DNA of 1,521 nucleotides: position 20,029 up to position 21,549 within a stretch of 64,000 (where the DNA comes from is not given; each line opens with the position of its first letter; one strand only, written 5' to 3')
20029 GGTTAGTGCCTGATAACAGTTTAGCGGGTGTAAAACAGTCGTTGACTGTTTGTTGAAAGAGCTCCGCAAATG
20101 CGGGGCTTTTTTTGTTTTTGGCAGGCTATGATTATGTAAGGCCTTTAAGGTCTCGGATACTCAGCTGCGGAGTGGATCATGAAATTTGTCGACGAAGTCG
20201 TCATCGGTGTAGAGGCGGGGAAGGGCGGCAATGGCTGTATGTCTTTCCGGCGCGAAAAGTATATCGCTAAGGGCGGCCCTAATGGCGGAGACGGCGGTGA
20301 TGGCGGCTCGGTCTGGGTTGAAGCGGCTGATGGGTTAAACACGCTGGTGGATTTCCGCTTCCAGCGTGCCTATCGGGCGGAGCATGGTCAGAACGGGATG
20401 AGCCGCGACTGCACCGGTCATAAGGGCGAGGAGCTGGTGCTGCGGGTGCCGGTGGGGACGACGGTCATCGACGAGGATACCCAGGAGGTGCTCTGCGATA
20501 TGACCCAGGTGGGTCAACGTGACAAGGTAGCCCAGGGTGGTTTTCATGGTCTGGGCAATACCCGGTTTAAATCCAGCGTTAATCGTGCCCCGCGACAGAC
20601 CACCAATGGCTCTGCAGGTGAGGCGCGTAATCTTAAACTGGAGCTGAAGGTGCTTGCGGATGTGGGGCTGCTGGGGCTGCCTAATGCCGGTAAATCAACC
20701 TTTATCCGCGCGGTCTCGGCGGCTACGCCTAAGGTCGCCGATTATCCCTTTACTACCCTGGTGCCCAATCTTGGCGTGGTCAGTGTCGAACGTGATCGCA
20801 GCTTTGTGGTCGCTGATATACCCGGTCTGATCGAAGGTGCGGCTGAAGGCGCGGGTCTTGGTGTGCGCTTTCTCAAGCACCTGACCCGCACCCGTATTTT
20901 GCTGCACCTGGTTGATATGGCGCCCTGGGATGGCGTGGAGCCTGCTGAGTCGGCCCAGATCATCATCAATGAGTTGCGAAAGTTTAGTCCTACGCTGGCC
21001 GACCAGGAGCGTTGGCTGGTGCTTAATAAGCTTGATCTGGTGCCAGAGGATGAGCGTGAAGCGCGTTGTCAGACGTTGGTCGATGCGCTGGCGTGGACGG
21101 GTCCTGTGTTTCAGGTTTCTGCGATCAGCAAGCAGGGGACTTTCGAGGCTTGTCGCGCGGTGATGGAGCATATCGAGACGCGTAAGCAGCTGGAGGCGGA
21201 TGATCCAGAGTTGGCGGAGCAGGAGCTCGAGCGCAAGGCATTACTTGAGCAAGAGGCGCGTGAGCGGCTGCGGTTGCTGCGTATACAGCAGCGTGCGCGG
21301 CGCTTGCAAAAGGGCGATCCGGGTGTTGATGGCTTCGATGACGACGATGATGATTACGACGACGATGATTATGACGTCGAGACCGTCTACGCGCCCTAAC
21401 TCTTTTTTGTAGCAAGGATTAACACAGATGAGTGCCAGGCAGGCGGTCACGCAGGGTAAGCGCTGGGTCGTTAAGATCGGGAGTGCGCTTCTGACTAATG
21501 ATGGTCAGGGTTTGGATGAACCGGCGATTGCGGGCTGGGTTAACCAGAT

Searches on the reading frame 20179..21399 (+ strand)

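Call 23: search_protein_families(library=pfam, proteins=[window:20179-21399:+])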
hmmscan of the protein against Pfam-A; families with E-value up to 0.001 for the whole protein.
window:20179-21399:+ (406 aa): 4 families
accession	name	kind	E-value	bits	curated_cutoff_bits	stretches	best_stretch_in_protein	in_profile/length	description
PF01018.28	GTP1_OBG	-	3.4e-59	199.3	27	1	4-158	1-155/155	GTP1/OBG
PF01926.29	MMR_HSR1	-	1.5e-22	80.3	21.9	1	161-284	1-113/113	50S ribosome-binding GTPase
PF02421.24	FeoB_N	-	2e-07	31.1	27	1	162-217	3-57/156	Ferrous iron transport protein B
PF03308.22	MeaB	-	0.00063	19.3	23.1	0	302-351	205-254/273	Methylmalonyl Co-A mutase-associated GTPase MeaB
